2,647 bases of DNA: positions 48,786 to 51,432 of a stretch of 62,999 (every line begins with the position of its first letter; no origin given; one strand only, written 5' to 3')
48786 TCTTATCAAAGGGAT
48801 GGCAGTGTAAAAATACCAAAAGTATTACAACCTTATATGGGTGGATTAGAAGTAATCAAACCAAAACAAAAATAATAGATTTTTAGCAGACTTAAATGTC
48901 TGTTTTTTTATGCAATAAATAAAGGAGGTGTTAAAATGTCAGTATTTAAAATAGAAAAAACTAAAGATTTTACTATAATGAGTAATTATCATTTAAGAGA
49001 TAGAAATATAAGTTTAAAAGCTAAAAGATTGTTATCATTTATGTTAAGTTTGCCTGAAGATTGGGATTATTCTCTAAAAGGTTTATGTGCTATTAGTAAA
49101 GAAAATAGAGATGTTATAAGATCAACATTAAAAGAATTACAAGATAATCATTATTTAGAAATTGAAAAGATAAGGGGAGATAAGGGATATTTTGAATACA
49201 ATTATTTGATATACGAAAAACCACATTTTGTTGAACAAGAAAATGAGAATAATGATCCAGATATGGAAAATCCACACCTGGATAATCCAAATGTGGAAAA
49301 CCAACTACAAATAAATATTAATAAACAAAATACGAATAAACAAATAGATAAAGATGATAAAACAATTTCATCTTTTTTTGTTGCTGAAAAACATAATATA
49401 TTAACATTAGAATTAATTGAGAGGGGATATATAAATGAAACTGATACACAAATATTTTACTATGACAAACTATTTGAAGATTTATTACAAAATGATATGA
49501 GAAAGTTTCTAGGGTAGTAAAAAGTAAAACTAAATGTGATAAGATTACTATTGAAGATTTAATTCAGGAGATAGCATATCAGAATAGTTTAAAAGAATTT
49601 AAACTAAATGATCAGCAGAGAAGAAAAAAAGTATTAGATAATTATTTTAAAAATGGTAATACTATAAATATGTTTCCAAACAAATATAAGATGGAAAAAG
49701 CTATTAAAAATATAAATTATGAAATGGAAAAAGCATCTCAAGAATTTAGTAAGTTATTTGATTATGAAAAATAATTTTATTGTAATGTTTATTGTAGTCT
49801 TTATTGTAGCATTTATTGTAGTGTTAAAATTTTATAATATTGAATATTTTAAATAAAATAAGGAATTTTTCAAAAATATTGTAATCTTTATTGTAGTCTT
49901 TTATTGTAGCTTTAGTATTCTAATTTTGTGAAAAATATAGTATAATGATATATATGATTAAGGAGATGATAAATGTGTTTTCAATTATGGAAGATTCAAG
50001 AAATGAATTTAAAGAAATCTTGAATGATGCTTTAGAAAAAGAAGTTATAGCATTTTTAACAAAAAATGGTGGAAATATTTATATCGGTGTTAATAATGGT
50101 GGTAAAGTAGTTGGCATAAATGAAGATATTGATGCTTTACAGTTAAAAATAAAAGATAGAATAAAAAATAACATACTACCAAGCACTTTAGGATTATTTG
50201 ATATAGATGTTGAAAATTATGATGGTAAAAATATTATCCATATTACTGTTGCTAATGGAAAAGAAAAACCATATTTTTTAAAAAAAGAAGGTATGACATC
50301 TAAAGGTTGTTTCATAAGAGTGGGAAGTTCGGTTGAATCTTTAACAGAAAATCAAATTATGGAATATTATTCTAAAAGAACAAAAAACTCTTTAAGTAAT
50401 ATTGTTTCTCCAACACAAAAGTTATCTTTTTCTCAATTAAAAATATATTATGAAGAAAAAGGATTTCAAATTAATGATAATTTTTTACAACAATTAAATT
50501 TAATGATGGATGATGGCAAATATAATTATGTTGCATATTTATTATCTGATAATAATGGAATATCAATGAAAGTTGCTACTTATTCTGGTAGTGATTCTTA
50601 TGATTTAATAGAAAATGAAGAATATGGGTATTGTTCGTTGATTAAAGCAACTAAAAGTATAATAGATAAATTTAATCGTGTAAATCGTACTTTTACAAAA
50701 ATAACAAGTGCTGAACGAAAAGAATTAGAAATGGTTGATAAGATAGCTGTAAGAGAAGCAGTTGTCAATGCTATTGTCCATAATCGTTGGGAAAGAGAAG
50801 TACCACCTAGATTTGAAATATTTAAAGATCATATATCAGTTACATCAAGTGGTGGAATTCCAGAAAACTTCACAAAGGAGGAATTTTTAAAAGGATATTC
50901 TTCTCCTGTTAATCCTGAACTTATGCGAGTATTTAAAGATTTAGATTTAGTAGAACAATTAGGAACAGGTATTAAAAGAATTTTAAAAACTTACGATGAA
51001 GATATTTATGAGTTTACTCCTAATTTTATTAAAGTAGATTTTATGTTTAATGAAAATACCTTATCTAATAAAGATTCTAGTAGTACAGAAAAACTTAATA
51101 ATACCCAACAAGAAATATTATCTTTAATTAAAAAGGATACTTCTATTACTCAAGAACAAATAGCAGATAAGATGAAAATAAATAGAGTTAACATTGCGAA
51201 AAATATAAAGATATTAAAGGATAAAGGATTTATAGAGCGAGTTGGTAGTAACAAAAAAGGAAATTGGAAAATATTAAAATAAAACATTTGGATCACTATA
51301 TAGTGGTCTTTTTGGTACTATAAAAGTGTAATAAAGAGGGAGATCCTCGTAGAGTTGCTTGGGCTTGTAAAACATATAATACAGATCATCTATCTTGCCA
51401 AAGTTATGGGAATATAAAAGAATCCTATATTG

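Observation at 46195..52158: Essential serS is split inside class-II motif 3 by a 4.7-kb element that carries its own complete serS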

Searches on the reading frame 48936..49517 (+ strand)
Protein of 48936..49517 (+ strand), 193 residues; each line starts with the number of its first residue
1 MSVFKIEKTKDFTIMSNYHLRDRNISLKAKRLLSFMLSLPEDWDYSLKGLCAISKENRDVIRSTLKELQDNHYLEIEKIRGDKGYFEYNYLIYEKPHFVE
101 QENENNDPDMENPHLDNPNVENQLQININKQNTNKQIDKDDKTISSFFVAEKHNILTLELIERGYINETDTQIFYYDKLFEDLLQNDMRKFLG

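Call 9: search_protein_families(library=pfam, proteins=[window:48936-49517:+], max_evalue=0.01)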
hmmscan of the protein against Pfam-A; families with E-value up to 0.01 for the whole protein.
window:48936-49517:+ (193 aa): 1 family
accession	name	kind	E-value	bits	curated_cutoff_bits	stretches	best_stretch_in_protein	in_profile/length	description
PF13730.12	HTH_36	-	3.4e-07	30.4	25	1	24-74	2-55/55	Helix-turn-helix domain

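Call 10: search_protein_families(library=phrogs, proteins=[window:48936-49517:+], max_evalue=0.001)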
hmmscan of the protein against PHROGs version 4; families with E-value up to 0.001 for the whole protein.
window:48936-49517:+ (193 aa): 11 families
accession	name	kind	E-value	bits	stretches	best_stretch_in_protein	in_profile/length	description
phrog_4707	-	DNA, RNA and nucleotide metabolism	2.1e-19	71.3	1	3-100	7-109/409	replication initiation protein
phrog_428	-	DNA, RNA and nucleotide metabolism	6.6e-18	66.1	1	1-139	79-228/455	replication initiation protein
phrog_22134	-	unknown function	6.6e-17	63.1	1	17-174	4-159/262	-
phrog_11718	-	unknown function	1.5e-14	55.2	1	1-96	1-99/105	-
phrog_186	-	DNA, RNA and nucleotide metabolism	2e-13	51.7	1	1-148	11-177/308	DnaD-like helicase loader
phrog_1456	-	DNA, RNA and nucleotide metabolism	3.3e-12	47.1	1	2-145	3-132/365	DNA binding protein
phrog_23842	-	unknown function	1.3e-09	38.7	1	7-97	20-111/317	-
phrog_270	-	DNA, RNA and nucleotide metabolism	5.2e-09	37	1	3-136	19-158/383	replication initiation protein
phrog_37920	-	DNA, RNA and nucleotide metabolism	9.9e-08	32.5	1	9-104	9-104/245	HTH DNA binding protein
phrog_27492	-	unknown function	2.2e-07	31.6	1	4-104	16-116/304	-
phrog_4221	-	DNA, RNA and nucleotide metabolism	4.7e-05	23.9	1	10-136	11-135/325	replication initiation protein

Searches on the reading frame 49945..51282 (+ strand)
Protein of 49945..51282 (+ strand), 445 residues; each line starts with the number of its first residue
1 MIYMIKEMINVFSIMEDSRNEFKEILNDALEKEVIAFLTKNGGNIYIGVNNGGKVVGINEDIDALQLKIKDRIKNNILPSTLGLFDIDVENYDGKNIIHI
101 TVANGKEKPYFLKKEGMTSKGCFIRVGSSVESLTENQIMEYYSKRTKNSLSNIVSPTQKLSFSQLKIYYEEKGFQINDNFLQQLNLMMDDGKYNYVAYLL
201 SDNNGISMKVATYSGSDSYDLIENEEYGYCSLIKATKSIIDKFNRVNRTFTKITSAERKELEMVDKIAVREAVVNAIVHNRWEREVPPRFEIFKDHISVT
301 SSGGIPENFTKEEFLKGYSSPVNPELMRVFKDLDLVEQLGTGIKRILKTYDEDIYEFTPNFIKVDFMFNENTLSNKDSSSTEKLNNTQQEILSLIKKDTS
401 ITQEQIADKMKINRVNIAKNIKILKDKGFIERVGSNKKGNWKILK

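Call 9: search_protein_families(library=pfam, proteins=[window:49945-51282:+], max_evalue=0.01)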
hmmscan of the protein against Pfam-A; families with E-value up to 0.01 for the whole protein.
window:49945-51282:+ (445 aa): 10 families
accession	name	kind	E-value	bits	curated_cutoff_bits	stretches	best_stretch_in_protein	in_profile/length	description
PF04326.19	SLFN_AlbA_2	-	1.7e-17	64.5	25.3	1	16-132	1-116/118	Schlafen, AlbA_2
PF13749.12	HATPase_c_4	-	4.8e-14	52.6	26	1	288-361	4-78/89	Putative ATP-dependent DNA helicase recG C-terminal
PF01047.28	MarR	-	1.3e-07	31.8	24.6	1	384-433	1-50/59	MarR family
PF13412.12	HTH_24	-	1.7e-06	28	21.9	1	384-431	1-48/48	Winged helix-turn-helix DNA-binding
PF08279.18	HTH_11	-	2.5e-05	24.5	25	1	388-429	2-44/55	HTH domain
PF12802.13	MarR_2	-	0.00011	22.7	27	1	387-436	6-56/61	MarR family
PF01726.22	LexA_DNA_bind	-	0.0029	17.8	23.7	1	382-433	2-59/65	LexA DNA binding domain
PF04079.22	SMC_ScpB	-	0.0048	16.9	27.4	0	379-440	76-135/160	Segregation and condensation complex subunit ScpB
PF13545.12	HTH_Crp_2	-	0.0055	17.1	27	0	399-434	21-56/70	Crp-like helix-turn-helix domain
PF13463.12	HTH_27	-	0.0065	17.2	22.2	0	384-437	1-55/68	Winged helix DNA-binding domain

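Call 10: search_protein_families(library=phrogs, proteins=[window:49945-51282:+], max_evalue=0.001)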
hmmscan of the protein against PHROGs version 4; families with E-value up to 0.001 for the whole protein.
window:49945-51282:+ (445 aa): 5 families
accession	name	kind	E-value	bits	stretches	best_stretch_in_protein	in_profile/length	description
phrog_12156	-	DNA, RNA and nucleotide metabolism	1.3e-64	219.7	1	13-444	15-481/485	DNA helicase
phrog_1123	-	unknown function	5.3e-05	24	1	382-438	28-84/112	-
phrog_678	-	DNA, RNA and nucleotide metabolism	5.4e-05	23.9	1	385-440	72-125/346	replication initiation O-like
phrog_2440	-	transcription regulation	0.00056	20.8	0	385-443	27-87/126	transcriptional regulator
phrog_3502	-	unknown function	0.00096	20.2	0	374-439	39-110/131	-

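Call 74: search_protein_families(library=ncbifam, proteins=[window:49945-51279:+], max_evalue=0.00001)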
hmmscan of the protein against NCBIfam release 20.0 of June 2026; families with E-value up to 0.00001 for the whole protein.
window:49945-51279:+ (445 aa): 3 families
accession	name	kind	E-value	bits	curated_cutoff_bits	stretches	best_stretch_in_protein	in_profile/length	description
NF053606.1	Sta1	subfamily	4.3e-07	30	80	1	384-438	18-72/100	Sta1 family transcriptional regulator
NF040939.2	trans_reg_lrs14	equivalog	8.5e-07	29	90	1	383-438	18-74/103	Lrs14 family HTH-type transcriptional regulator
NF053704.1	TransRegCcpNBacil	equivalog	1e-06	28.3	260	1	383-431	2-50/208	transcriptional regulator CcpN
